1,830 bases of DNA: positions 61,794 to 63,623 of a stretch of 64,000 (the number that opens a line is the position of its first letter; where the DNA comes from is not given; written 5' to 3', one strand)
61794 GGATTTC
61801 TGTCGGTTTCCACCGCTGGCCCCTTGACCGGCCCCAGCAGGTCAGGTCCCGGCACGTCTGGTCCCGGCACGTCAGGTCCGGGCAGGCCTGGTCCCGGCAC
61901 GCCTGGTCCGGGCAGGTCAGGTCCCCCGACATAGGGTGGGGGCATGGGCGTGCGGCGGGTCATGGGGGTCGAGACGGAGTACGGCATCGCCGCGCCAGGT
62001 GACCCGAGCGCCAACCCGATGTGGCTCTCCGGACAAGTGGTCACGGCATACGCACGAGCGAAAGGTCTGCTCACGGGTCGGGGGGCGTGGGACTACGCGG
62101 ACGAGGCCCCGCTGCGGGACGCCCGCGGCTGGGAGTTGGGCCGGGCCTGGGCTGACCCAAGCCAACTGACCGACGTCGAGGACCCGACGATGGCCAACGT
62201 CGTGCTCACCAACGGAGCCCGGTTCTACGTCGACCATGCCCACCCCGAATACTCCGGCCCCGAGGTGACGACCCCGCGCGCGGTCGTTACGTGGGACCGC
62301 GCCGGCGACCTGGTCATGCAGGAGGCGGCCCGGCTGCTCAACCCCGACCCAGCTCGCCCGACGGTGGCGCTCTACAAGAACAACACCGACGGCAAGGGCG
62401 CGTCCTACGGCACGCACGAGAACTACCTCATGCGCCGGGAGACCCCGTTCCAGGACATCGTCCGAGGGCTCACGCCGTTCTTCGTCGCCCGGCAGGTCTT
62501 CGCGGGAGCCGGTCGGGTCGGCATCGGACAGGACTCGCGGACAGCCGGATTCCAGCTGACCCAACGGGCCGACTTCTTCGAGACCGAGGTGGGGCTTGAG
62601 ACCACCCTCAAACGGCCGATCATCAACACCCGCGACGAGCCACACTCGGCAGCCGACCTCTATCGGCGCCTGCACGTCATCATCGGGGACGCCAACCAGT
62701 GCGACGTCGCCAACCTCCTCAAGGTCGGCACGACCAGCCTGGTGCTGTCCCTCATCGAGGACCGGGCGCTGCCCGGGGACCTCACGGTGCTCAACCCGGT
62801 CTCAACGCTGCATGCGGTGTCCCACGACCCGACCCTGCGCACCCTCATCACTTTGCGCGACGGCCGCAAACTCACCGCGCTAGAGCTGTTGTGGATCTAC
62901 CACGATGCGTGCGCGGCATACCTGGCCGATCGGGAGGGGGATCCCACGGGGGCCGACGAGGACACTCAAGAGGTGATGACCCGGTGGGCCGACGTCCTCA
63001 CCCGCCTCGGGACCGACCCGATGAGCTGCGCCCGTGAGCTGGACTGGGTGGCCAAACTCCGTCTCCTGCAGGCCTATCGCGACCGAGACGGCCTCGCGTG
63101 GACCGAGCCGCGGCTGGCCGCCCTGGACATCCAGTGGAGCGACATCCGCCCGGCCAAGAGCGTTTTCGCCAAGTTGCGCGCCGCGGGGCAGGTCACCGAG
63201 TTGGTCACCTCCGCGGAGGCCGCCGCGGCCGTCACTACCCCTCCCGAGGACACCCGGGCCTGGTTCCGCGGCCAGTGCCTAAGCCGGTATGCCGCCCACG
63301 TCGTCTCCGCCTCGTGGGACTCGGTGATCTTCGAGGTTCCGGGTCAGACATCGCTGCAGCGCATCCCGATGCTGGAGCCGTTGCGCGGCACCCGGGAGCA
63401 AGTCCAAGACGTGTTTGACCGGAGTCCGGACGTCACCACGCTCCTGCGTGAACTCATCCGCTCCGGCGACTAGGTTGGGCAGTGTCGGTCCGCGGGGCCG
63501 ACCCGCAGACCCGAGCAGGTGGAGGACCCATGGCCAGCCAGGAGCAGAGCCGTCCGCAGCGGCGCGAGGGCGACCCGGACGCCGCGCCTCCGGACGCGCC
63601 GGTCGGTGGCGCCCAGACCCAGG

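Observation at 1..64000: Highly iterated non-palindromic octamer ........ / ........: about 100 exact copies in 64 kb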

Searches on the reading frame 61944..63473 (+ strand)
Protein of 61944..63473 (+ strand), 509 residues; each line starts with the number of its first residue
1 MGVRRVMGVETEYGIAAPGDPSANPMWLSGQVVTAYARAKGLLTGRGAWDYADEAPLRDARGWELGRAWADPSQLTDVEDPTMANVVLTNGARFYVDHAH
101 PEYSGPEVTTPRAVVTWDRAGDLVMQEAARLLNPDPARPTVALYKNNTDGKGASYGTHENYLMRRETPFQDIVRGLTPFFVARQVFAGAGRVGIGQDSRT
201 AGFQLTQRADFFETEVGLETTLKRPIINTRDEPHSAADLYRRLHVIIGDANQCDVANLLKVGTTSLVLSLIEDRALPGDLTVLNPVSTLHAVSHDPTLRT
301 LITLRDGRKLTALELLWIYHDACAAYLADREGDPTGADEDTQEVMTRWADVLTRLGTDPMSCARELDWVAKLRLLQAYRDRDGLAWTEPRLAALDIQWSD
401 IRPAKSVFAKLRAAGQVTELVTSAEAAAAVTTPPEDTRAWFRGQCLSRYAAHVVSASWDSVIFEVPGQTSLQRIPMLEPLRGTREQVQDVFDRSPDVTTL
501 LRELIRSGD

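Call 6: search_protein_families(library=pfam, proteins=[window:61944-63473:+])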
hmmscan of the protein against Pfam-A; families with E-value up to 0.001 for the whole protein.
window:61944-63473:+ (509 aa): 1 family
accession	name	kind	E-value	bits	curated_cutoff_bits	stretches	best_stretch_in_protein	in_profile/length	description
PF03136.20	Pup_ligase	-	2.2e-182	607.4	25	1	5-461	1-440/441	Pup-ligase protein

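Call 17: find_encoding_contigs(protein=window:61944-63473:+, flank=10000, max_places=6)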
Protein window:61944-63473:+ (509 aa): 7 contigs read that carry it; 6 places shown.
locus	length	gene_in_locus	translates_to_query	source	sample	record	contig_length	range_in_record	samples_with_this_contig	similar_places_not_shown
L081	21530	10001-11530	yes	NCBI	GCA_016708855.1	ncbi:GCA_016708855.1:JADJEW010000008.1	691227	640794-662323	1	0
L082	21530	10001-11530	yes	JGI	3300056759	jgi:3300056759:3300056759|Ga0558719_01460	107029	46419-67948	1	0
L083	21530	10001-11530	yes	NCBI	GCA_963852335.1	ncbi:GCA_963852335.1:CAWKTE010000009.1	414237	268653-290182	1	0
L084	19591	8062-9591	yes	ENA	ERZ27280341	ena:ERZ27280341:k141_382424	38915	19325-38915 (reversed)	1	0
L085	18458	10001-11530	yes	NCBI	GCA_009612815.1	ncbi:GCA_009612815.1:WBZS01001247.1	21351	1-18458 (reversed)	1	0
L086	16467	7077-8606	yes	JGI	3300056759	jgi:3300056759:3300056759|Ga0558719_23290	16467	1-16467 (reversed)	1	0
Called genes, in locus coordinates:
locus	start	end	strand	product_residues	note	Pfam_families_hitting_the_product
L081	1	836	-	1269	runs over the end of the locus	PF02574:S-methyl_trans, PF00809:Pterin_bind, PF02607:B12-binding_2, PF02310:B12-binding, PF02965:Met_synt_B12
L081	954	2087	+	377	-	PF13398:Peptidase_M50B (weak), PF02163:Peptidase_M50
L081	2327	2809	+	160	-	PF00436:SSB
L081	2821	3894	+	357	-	PF14801:TrmI-like_N, PF01135:PCMT (weak), PF08704:GCD14, PF13578:Methyltransf_24 (weak)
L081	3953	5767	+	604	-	PF17758:Prot_ATP_ID_OB_N, PF16450:Prot_ATP_ID_OB_C, PF13191:AAA_16 (weak), PF00004:AAA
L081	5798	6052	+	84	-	PF00887:ACBP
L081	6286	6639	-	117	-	PF11255:DUF3054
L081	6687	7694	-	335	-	PF13793:Pribosyltran_N, PF00156:Pribosyltran (weak), PF14681:UPRTase (faint), PF14572:Pribosyl_synth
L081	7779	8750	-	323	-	PF00135:COesterase, PF20434:BD-FAE, PF07859:Abhydrolase_3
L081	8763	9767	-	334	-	PF00135:COesterase, PF20434:BD-FAE, PF07859:Abhydrolase_3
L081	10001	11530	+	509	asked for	PF03136:Pup_ligase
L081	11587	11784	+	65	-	PF05639:Pup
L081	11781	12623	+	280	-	PF00227:Proteasome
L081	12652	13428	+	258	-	PF00227:Proteasome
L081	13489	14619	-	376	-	-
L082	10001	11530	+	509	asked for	PF03136:Pup_ligase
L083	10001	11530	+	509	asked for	PF03136:Pup_ligase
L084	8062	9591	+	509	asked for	PF03136:Pup_ligase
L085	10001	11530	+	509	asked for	PF03136:Pup_ligase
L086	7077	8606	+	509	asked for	PF03136:Pup_ligase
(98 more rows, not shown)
